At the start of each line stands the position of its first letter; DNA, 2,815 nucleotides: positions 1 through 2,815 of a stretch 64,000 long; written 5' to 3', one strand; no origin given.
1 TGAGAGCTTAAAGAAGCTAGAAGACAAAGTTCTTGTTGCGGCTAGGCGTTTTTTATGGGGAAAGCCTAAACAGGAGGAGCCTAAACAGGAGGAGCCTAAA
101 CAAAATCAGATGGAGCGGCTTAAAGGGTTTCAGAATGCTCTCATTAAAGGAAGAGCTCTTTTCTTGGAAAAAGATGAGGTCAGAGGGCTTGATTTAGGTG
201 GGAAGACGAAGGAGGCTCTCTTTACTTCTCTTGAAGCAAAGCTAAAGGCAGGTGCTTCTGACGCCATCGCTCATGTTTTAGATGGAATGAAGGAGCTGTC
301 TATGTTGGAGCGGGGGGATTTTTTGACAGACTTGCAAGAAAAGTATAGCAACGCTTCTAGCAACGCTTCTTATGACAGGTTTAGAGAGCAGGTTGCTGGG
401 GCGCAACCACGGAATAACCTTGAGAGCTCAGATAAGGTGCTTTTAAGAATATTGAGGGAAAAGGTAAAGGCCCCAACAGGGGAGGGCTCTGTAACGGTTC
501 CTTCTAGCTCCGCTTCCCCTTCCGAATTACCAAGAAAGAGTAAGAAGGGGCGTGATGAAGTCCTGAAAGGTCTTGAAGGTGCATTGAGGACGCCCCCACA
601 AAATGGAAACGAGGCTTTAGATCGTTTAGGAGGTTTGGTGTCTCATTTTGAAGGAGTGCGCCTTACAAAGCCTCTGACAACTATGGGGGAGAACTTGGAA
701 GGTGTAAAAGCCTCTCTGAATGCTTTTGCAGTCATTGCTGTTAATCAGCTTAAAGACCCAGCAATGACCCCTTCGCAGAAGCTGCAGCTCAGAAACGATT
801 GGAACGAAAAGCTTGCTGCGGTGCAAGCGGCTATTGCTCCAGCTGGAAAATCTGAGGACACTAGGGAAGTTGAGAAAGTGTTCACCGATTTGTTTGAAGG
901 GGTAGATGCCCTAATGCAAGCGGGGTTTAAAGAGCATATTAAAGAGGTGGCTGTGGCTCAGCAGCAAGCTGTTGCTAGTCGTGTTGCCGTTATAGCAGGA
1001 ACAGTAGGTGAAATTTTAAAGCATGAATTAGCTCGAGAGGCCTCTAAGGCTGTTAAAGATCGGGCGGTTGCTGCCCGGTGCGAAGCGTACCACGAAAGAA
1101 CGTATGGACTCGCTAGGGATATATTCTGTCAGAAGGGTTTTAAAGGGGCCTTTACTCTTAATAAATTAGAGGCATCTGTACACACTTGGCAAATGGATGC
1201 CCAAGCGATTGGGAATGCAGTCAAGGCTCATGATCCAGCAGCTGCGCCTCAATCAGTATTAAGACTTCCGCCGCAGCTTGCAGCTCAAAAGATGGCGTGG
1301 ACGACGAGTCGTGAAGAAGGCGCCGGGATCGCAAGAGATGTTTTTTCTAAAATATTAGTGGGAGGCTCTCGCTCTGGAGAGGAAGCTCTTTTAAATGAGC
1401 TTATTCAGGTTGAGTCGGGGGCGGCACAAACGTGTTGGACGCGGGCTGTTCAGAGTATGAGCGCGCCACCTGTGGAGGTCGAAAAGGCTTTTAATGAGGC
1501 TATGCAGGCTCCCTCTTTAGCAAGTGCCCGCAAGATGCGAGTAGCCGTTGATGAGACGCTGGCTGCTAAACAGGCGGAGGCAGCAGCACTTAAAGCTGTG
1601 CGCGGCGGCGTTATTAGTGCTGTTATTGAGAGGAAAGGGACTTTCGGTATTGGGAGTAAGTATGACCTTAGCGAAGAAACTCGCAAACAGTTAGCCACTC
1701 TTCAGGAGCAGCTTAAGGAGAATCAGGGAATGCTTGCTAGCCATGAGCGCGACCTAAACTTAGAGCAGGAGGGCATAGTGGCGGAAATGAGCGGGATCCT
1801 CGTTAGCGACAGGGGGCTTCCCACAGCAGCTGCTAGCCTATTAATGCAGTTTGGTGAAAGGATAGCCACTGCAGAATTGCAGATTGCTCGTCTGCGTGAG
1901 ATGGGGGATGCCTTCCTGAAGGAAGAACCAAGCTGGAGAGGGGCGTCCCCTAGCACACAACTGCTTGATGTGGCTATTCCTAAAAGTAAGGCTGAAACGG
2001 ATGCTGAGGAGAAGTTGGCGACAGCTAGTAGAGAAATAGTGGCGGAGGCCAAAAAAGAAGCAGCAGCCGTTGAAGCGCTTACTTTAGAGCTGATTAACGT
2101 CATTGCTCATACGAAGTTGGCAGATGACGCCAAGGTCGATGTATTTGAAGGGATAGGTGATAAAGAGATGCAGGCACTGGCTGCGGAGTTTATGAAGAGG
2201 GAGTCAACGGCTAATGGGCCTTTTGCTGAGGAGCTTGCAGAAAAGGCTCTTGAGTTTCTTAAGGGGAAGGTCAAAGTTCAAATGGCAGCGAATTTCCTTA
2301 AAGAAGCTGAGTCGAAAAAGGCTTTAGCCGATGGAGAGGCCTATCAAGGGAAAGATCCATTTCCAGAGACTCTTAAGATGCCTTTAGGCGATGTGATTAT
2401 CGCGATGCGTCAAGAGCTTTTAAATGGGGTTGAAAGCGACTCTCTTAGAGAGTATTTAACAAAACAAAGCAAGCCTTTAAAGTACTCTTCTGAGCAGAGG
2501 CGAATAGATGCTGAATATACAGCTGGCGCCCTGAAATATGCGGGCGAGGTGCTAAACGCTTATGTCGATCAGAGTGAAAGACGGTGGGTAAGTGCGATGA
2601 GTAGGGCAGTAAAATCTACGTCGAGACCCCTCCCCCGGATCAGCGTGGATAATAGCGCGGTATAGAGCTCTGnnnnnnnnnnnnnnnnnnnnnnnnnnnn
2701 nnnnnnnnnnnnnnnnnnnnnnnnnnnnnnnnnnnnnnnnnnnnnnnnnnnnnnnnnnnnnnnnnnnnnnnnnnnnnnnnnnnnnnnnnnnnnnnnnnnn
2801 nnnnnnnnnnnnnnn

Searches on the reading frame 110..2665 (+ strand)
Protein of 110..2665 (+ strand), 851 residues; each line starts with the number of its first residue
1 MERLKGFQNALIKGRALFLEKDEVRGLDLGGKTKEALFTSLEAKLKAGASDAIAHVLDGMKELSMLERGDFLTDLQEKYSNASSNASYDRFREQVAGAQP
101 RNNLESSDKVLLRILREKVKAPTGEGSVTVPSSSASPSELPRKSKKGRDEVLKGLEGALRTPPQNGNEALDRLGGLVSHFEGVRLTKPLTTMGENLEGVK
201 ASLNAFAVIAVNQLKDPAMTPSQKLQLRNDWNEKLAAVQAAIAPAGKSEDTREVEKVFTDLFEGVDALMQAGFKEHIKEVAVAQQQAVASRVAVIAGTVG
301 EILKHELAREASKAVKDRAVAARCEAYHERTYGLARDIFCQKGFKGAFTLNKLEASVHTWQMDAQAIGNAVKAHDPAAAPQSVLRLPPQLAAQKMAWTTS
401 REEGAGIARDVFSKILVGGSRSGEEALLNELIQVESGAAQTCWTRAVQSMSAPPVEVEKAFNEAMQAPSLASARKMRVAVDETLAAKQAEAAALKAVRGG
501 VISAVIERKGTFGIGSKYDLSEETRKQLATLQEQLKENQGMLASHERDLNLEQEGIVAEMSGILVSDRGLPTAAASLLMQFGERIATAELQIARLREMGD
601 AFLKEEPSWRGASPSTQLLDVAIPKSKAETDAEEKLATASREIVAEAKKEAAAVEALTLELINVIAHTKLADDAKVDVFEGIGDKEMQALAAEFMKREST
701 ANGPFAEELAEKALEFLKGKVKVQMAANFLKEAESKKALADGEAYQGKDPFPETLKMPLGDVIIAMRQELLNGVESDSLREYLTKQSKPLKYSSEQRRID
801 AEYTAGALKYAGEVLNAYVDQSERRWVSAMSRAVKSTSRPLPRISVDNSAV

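Call 18: search_protein_families(library=pfam, proteins=[window:110-2665:+])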
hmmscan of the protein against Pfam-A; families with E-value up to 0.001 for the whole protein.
window:110-2665:+ (851 aa): 0 families

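Call 25: find_encoding_contigs(protein=window:110-2665:+, flank=10000, max_places=10)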
Protein window:110-2665:+ (851 aa): no gene with exactly this product is on record in the collection.

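Call 39: search_protein_families(library=ncbifam, proteins=[window:110-2665:+], max_evalue=0.00001)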
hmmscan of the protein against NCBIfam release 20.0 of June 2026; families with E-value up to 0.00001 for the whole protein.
window:110-2665:+ (851 aa): 0 families
